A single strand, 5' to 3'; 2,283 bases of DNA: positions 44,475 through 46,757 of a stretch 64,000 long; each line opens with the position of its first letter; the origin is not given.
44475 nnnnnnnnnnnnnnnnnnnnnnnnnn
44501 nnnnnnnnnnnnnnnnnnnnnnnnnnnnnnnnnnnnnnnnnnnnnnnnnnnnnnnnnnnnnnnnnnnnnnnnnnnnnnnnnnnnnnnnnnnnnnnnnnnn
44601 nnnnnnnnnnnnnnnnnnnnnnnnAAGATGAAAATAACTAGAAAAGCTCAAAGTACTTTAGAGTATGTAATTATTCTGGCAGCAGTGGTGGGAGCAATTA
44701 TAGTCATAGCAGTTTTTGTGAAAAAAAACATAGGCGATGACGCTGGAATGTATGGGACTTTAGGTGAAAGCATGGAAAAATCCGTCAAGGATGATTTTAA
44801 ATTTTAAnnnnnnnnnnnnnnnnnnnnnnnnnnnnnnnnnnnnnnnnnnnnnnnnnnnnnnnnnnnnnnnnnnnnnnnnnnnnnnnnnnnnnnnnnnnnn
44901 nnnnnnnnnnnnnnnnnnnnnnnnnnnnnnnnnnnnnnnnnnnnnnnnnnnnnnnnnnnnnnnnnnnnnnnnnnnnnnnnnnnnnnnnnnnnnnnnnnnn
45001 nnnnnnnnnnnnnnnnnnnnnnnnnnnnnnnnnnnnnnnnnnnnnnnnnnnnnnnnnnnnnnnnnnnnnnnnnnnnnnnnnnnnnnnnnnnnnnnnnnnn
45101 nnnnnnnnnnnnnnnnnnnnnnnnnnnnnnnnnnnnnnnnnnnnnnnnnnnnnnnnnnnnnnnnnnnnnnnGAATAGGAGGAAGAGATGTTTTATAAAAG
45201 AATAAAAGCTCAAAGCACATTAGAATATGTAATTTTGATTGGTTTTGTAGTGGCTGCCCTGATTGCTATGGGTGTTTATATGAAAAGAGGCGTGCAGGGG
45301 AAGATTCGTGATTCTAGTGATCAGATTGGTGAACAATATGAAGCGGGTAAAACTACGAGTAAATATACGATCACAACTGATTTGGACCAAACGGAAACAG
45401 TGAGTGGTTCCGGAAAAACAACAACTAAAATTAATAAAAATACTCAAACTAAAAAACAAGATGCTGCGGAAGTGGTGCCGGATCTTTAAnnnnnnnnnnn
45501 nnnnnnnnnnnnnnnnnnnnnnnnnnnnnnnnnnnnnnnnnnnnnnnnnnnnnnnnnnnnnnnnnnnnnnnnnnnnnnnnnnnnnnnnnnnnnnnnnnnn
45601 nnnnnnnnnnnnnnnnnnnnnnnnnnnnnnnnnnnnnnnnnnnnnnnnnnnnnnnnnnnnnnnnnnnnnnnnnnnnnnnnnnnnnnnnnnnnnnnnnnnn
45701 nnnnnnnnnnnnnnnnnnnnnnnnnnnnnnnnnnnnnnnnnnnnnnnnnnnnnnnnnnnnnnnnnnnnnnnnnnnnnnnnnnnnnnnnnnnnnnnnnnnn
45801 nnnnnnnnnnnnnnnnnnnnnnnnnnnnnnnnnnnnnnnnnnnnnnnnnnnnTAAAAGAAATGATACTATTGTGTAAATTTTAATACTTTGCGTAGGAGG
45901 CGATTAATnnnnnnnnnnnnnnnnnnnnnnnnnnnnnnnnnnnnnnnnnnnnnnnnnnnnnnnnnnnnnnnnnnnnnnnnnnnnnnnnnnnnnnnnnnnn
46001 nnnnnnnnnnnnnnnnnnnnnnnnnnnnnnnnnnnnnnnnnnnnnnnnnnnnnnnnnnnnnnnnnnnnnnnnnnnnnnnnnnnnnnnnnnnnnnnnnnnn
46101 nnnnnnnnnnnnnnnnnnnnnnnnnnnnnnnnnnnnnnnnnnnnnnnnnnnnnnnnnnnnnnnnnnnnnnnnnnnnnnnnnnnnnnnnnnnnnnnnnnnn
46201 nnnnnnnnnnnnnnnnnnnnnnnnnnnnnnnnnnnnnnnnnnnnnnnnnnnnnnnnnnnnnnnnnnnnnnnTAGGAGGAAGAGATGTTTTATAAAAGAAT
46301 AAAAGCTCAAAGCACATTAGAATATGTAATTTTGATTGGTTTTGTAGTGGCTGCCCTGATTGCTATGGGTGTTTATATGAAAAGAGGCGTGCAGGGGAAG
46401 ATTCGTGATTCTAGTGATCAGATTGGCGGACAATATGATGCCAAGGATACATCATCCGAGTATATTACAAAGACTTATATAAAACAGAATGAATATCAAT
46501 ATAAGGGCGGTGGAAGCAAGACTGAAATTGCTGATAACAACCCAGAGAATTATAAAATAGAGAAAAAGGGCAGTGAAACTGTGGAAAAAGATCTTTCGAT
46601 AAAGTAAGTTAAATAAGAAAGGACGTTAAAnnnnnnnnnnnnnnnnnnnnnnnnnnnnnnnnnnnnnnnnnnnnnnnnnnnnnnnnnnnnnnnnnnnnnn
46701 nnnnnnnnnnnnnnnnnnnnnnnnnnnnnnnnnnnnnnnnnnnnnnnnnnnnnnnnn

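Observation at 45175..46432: Cassette-like duplication of Flp N-terminal modules with divergent C-termini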

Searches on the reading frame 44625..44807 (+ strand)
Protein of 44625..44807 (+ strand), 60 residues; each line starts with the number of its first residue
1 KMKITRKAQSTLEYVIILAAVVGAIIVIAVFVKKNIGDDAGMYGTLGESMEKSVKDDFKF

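Call 8: search_protein_families(library=pfam, proteins=[window:44625-44807:+], max_evalue=1)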
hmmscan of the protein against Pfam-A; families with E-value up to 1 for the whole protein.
window:44625-44807:+ (60 aa): 2 families
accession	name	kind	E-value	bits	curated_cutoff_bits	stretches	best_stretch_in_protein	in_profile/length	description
PF04021.17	Class_IIIsignal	-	0.00062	20.1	23.7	1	6-29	1-24/27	Class III signal peptide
PF06687.17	SUR7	-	0.15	12.1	29.6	1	11-50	144-184/201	SUR7/PalI family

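Call 31: search_protein_families(library=ncbifam, proteins=[window:44625-44807:+], max_evalue=0.1)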
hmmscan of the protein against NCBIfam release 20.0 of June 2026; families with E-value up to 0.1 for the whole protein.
window:44625-44807:+ (60 aa): 1 family
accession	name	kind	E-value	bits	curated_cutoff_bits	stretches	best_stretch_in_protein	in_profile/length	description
TIGR01655.1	yxeA_fam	subfamily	0.019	15.5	29.65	1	14-57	5-48/114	YxeA family protein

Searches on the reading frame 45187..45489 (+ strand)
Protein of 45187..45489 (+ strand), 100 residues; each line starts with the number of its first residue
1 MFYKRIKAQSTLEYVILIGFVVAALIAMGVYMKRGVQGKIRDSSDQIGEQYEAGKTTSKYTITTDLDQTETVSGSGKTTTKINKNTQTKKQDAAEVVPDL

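Call 8: search_protein_families(library=pfam, proteins=[window:45187-45489:+], max_evalue=1)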
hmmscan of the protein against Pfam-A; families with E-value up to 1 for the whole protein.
window:45187-45489:+ (100 aa): 2 families
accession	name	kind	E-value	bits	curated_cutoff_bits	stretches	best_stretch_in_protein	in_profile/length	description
PF04021.17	Class_IIIsignal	-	0.011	16.1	23.7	1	7-32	2-27/27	Class III signal peptide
PF17988.6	VEGFR-2_TMD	-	0.044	13.7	25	1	10-25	3-18/35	VEGFR-2 Transmembrane domain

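Call 11: find_encoding_contigs(protein=window:45187-45489:+, flank=10000, max_places=10)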
Protein window:45187-45489:+ (100 aa): no gene with exactly this product is on record in the collection.

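Call 16: find_homologous_proteins(query=window:45187-45489:+, max_evalue=0.001)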
Query window:45187-45489:+ (100 aa): 314 proteins with E <= 0.001 among 321 candidates; the best 120 are listed.
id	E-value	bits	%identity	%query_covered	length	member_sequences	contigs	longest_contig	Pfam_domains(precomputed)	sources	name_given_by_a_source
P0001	8.6e-56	203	100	100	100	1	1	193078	-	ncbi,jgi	ncbi:MAG: hypothetical protein WC543_00920 [Candidatus Omnitrophota bacterium]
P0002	4.5e-35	137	73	90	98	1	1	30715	-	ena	-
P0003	8.2e-35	136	67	98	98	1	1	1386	-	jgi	jgi:uncharacterized protein (UPF0333 family)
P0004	2.1e-34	135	66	98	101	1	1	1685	-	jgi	jgi:uncharacterized protein (UPF0333 family)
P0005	2.3e-34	135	69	98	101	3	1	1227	-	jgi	-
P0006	1.7e-33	132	64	99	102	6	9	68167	-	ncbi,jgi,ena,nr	ncbi:MAG: hypothetical protein WC060_03190 [Candidatus Omnitrophota bacterium]|nr:hypothetical prote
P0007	2.1e-33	132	66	100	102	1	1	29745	-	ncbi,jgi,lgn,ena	ncbi:MAG: hypothetical protein WCY09_07505 [Candidatus Omnitrophota bacterium]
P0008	1.1e-32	130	67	100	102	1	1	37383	-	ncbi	-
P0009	2.7e-32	128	69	89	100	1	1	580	-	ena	-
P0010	4.9e-32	128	66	100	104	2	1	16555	-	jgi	jgi:uncharacterized protein (UPF0333 family)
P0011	5.2e-32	127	71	89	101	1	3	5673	-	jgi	jgi:uncharacterized protein (UPF0333 family)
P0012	5.5e-32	127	64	100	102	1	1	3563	-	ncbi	ncbi:MAG: hypothetical protein V1753_12235 [Pseudomonadota bacterium]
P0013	1.2e-31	126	66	100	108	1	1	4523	-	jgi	-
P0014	1.9e-31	126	66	99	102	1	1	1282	-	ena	-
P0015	2.1e-31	126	69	97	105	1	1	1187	-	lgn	-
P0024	6.7e-31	124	63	100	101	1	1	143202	-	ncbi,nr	ncbi:MAG: hypothetical protein NTX01_01110 [Candidatus Omnitrophica bacterium]|nr:hypothetical prote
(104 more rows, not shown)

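Call 17: find_encoding_contigs(protein=P0002, flank=6000, max_places=2)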
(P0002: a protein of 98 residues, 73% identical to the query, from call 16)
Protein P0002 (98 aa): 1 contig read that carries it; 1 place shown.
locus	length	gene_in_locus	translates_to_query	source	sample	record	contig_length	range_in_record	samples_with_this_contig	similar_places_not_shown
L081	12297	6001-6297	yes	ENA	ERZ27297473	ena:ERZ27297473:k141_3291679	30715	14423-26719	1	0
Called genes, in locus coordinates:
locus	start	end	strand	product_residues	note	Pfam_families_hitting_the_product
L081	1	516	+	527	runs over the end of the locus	PF13629:T2SS-T3SS_pil_N, PF00263:Secretin, PF03544:TonB_C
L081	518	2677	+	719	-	PF00142:Fer4_NifH, PF01656:CbiA, PF02374:ArsA_ATPase (weak), PF09140:MipZ (weak), PF10609:ParA, PF13614:AAA_31, PF00437:T2SSE, PF27713:UCP018868 (weak), +2 more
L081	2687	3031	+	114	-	PF02643:DUF192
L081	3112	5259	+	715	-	-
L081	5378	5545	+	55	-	-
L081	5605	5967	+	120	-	-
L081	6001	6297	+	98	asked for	-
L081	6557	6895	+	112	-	-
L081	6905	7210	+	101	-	-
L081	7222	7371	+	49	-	-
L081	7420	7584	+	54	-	-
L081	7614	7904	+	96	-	-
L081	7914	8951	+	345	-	-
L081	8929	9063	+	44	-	-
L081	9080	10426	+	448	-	-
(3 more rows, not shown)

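Call 18: find_encoding_contigs(protein=P0006, flank=6000, max_places=3)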
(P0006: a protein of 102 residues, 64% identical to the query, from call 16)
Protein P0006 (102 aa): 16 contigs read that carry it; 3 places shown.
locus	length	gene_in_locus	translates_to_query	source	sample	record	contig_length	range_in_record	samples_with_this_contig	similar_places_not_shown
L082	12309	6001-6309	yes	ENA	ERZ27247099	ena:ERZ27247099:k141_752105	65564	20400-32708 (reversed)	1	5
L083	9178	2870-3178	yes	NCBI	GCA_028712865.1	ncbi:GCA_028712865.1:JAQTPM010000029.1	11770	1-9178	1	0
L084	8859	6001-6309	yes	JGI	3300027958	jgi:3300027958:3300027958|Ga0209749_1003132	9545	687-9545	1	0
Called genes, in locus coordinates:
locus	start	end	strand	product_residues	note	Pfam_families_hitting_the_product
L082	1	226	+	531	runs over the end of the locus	PF13629:T2SS-T3SS_pil_N, PF00263:Secretin, PF03544:TonB_C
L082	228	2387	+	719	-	PF00142:Fer4_NifH (weak), PF01656:CbiA, PF02374:ArsA_ATPase (weak), PF06564:CBP_BcsQ (weak), PF09140:MipZ (weak), PF10609:ParA, PF13614:AAA_31, PF00437:T2SSE, +2 more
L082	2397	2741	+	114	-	PF02643:DUF192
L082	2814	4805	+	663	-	-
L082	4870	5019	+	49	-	-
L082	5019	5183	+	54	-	-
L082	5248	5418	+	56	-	-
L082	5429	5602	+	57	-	-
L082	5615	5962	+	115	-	-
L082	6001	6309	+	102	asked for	-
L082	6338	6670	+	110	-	-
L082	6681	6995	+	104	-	-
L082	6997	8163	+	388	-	-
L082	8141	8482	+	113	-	-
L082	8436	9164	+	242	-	-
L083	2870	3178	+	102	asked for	-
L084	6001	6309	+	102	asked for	-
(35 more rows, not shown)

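Call 19: find_encoding_contigs(protein=P0024, flank=6000, max_places=2)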
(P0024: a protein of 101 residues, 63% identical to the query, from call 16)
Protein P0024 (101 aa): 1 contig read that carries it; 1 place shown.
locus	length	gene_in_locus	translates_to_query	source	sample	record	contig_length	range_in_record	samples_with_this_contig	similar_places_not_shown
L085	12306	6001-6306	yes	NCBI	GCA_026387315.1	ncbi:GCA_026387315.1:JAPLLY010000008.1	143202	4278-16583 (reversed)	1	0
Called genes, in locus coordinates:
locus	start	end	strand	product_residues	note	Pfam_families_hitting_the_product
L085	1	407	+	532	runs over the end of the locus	PF13629:T2SS-T3SS_pil_N, PF00263:Secretin, PF03544:TonB_C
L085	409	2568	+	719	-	PF01656:CbiA, PF02374:ArsA_ATPase (faint), PF09140:MipZ (weak), PF10609:ParA, PF13614:AAA_31, PF20720:nSTAND3 (faint), PF00437:T2SSE, PF27713:UCP018868 (weak)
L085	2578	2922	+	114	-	PF02643:DUF192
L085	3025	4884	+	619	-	-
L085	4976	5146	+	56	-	-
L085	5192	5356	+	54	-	-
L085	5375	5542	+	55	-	PF04021:Class_IIIsignal (weak)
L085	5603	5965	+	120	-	-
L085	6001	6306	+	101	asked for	-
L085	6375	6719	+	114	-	-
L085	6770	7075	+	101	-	-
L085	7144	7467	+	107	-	-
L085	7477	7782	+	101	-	-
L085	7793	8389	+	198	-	-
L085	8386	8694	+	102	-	-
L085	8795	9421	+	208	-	-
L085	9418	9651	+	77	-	-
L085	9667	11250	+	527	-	PF13400:Tad (weak)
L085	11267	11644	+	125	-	-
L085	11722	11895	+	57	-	-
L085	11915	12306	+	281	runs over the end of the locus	PF00482:T2SSF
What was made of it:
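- On Flp/Tad (type IVc) pilins: The same organisation is seen in related loci (calls 17-19).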

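Call 25: find_related_loci(query=window:45187-45489:+, collection=metagenome_contigs, flank=4000)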
Query window:45187-45489:+ (100 aa) in metagenome_contigs; peptide patterns used: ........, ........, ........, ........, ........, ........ (x = any residue, [..] = any of these).
398 stretches matched a pattern; 75 encode a relative of the query (tblastn E <= 1e-3); 75 distinct loci.
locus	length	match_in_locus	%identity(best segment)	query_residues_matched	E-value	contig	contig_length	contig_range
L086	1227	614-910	69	1-98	4e-43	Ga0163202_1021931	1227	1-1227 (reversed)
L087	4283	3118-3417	64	1-99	8e-41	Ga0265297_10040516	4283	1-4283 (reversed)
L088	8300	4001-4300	64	1-99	8e-41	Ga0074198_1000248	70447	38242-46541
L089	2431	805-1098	63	1-100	3e-37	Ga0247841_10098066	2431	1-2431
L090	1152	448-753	60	1-100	9e-38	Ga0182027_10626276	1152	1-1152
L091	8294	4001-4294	60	1-100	2e-36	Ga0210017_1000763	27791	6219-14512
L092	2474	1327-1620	62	1-100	1e-36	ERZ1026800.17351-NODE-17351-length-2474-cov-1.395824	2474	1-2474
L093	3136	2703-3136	67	1-100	3e-36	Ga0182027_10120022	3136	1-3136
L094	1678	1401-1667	66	1-89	3e-36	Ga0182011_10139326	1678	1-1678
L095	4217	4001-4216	78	1-72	6e-36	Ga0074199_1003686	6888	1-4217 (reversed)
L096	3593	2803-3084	62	1-94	1e-35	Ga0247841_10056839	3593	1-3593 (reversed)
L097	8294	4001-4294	67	1-100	1e-35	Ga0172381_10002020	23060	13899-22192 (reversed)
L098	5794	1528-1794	66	1-89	2e-35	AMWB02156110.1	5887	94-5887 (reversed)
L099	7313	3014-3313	58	1-100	3e-35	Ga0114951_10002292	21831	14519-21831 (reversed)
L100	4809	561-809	70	7-89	4e-35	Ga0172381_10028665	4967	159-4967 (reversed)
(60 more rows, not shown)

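Call 31: search_protein_families(library=ncbifam, proteins=[window:45187-45489:+], max_evalue=0.1)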
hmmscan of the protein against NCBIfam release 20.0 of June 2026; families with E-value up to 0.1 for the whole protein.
window:45187-45489:+ (100 aa): 1 family
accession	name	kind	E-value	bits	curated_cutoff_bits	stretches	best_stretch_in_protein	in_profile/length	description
NF041087.1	bile_acid_BaiCD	equivalog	0.0092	14.1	825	1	6-96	374-463/642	bile acid Fe-S flavoenzyme BaiCD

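Call 46: predict_structure(alignment_id=A3)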
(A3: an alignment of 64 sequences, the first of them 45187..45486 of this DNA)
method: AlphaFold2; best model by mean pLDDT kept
length: 100 residues; sequences in the alignment: 64
mean_pLDDT: 69.6   pTM: 0.29
mean pLDDT of the five models: 69.6, 67.5, 67.1, 66.1, 64.3
residues with pLDDT >= 90: 8; 70-90: 40; 50-70: 47; < 50: 5
segments of 3 or more residues with pLDDT < 50: 1-3
pLDDT, mean of each block of 10 residues (from residue 1): 56 83 89 65 55 57 80 78 75 58
secondary structure, 60 per line:
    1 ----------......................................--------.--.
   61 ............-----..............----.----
elements in order: H11-48 E60-72 E78-91
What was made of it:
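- (8) AF2 places the helix at residues 11-48, exactly the converted coding block, followed by a beta-hairpin at 60-91 (call 46).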

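Call 50: fold_search(model_id=the predicted structure, library=pdb)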
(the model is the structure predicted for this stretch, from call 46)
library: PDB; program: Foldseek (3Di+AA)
matches with E <= 10: 122; with E <= 0.001: 0
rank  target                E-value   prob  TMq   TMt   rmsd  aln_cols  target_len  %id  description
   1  3gw6_C                9.5e-01  0.57  0.22  0.11   4.1        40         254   15  Intramolecular Chaperone (released 2010-02-02)
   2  7oha_M                1.2e+00  0.13  0.26  0.25  26.7       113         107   14  nucleosome with TBP and TFIIA bound at SHL +2 (released 2021-07-28)
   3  6hix_AW               2.0e+00  0.14  0.23  0.11   7.8        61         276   15  Cryo-EM structure of the Trypanosoma brucei mitochondrial ribosome - This entry contains the large mitoribosomal subu (released 2018-09-26)
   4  5it7_PP               2.1e+00  0.09  0.18  0.14  12.8        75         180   15  Structure of the Kluyveromyces lactis 80S ribosome in complex with the cricket paralysis virus IRES and eEF2 (released 2016-05-18)
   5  6woo_P                2.4e+00  0.11  0.21  0.14  12.2        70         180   14  CryoEM structure of yeast 80S ribosome with Met-tRNAiMet, eIF5B, and GDP (released 2020-09-23)
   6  9e2g_0V               2.7e+00  0.12  0.23  0.16  18.4        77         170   14  Cryo-EM structure of 48 nm repeat of microtubule doublet from T. brucei flagellum (released 2025-03-12)
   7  4aoy_D                2.7e+00  0.06  0.11  0.06  13.3        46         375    9  Open CtIDH. The complex structures of Isocitrate dehydrogenase from Clostridium thermocellum and Desulfotalea psychrop (released 2012-04-25)
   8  8fru_P                2.8e+00  0.13  0.23  0.17   6.0        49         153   10  60S subunit of the Giardia lamblia 80S ribosome (released 2024-01-31)
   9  4aou                  3.4e+00  0.20  0.21  0.06  13.5        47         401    8  CtIDH bound to NADP. The complex structures of Isocitrate dehydrogenase from Clostridium thermocellum and Desulfotalea p (released 2012-07-11)
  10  1nh2_D                3.4e+00  0.09  0.28  0.27  22.3       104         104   12  Crystal structure of a yeast TFIIA/TBP/DNA complex (released 2003-10-21)
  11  7o4i_V                3.4e+00  0.08  0.27  0.26  23.7       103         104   14  Yeast RNA polymerase II transcription pre-initiation complex with initial transcription bubble (released 2021-06-16)
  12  4v8p_BQ               3.6e+00  0.11  0.23  0.17   7.3        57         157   10  T.thermophila 60S ribosomal subunit in complex with initiation factor 6. (released 2014-07-09)
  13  9gsn_A                4.1e+00  0.13  0.22  0.07   9.8        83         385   12  Structure of the ATPgS-S1 state of the heptameric Bcs1 AAA-ATPase (released 2025-06-04)
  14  8z5v_A                4.1e+00  0.11  0.25  0.18  17.9        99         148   13  Cryo-EM structure of the MS ring (C34) within the polar flagellar motor (released 2025-10-22)
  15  6lmj_B                4.1e+00  0.10  0.21  0.21  10.4        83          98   14  ASFV pA104R in complex with double-strand DNA (released 2020-05-13)
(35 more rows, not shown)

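Call 64: search_solved_structures(query=A3, max_evalue=1, show_alignments=2)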
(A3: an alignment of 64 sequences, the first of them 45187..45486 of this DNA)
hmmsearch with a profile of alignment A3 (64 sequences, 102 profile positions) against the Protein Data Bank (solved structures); distinct sequences matched with E-value up to 1: 0.
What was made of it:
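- Closest known: Tad. Different: They do not hit Pfam Flp_Fap, NCBIfam or any PDB sequence (calls 8, 31, 64).
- Tried and rejected: This covers Pfam, NCBIfam, the PDB sequence search and Foldseek against PDB (best E 0.95) (calls 8, 31, 50, 64).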

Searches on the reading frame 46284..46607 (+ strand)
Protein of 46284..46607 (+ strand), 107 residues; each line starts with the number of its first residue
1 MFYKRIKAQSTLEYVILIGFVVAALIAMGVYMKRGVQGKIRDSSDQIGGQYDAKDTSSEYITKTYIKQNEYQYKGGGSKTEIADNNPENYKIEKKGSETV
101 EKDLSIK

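Call 8: search_protein_families(library=pfam, proteins=[window:46284-46607:+], max_evalue=1)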
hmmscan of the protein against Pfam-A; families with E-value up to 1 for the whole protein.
window:46284-46607:+ (107 aa): 2 families
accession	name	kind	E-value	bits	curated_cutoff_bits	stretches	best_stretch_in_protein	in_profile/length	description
PF04021.17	Class_IIIsignal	-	0.011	16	23.7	1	7-32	2-27/27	Class III signal peptide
PF17988.6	VEGFR-2_TMD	-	0.05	13.5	25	1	10-25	3-18/35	VEGFR-2 Transmembrane domain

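Call 12: find_encoding_contigs(protein=window:46284-46607:+, flank=10000, max_places=10)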
Protein window:46284-46607:+ (107 aa): no gene with exactly this product is on record in the collection.

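Call 31: search_protein_families(library=ncbifam, proteins=[window:46284-46607:+], max_evalue=0.1)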
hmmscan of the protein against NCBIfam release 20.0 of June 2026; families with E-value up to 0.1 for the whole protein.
window:46284-46607:+ (107 aa): 1 family
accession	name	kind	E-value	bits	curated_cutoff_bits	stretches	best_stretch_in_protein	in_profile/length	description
NF041087.1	bile_acid_BaiCD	equivalog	0.043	11.9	825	1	6-52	374-420/642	bile acid Fe-S flavoenzyme BaiCD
